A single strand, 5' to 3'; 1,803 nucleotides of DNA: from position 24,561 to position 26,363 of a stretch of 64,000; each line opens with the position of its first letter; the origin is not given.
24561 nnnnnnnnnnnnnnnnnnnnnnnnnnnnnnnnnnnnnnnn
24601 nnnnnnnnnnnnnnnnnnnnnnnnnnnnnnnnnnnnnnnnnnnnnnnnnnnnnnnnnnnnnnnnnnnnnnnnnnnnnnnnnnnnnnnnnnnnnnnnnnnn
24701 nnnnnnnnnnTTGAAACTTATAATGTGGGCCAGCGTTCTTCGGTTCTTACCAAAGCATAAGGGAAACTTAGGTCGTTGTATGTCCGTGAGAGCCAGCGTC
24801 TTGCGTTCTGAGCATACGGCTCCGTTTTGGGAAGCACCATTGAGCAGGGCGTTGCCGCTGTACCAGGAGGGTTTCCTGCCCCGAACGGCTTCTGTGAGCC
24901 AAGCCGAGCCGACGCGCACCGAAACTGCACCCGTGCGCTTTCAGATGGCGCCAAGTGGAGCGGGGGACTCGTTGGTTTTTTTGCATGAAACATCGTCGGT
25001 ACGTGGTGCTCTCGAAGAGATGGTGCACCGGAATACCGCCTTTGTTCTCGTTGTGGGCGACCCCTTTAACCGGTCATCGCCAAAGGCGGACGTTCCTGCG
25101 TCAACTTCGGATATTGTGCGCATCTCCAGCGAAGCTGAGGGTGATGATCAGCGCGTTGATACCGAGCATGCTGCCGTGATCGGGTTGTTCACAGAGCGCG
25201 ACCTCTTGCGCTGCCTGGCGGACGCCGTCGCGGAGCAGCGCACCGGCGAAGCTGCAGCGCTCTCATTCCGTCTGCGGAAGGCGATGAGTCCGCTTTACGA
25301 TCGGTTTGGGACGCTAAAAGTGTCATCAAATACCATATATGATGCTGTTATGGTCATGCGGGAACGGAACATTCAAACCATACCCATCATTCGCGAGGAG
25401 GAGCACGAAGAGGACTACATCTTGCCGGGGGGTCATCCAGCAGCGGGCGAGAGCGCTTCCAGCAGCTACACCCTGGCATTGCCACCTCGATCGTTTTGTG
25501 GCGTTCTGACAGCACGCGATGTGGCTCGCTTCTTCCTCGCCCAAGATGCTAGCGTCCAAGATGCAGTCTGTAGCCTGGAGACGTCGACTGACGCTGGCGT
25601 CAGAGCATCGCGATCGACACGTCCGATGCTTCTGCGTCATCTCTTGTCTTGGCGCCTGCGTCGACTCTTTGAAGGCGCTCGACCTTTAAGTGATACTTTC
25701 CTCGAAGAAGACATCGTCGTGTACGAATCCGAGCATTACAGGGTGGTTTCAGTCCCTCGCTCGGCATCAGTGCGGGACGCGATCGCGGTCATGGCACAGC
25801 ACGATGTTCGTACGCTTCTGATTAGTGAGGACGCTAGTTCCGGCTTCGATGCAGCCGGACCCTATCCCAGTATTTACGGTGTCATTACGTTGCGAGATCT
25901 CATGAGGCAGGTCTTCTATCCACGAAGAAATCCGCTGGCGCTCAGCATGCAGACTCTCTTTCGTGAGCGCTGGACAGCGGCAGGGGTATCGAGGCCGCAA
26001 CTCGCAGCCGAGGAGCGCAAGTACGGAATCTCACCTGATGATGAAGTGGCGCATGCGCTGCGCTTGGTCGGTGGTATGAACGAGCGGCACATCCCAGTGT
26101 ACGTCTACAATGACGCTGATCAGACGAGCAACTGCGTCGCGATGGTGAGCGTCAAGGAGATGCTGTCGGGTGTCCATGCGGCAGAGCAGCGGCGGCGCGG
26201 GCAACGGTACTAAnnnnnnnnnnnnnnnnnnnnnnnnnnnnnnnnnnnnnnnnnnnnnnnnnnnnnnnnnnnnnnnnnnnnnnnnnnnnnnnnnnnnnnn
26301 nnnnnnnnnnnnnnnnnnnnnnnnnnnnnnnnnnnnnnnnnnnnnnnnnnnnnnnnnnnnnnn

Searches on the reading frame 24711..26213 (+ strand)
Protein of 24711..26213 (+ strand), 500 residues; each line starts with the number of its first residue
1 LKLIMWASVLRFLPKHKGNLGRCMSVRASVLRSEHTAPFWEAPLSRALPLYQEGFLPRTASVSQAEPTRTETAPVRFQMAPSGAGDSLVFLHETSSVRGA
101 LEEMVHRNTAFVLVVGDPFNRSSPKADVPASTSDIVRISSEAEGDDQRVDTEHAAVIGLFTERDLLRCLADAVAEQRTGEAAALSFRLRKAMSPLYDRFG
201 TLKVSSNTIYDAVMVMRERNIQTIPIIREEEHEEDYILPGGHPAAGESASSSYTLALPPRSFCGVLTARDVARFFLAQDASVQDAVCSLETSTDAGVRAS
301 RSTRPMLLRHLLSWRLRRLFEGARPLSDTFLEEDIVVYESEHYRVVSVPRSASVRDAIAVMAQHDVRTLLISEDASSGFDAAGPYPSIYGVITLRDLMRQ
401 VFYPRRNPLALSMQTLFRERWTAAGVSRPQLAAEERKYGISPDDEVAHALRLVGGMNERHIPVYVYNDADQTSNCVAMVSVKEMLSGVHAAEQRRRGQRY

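Call 39: search_protein_families(library=pfam, proteins=[window:24711-26213:+], max_evalue=0.00001)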
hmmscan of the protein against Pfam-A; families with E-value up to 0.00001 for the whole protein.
window:24711-26213:+ (500 aa): 1 family
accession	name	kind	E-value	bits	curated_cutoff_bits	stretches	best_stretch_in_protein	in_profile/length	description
PF00571.33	CBS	-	6.4e-16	58.9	24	0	344-401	8-55/57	CBS domain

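Call 41: search_solved_structures(query=window:24711-26213:+, max_evalue=0.00001)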
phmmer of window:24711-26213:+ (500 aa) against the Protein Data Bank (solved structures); distinct sequences matched with E-value up to 0.00001: 0.
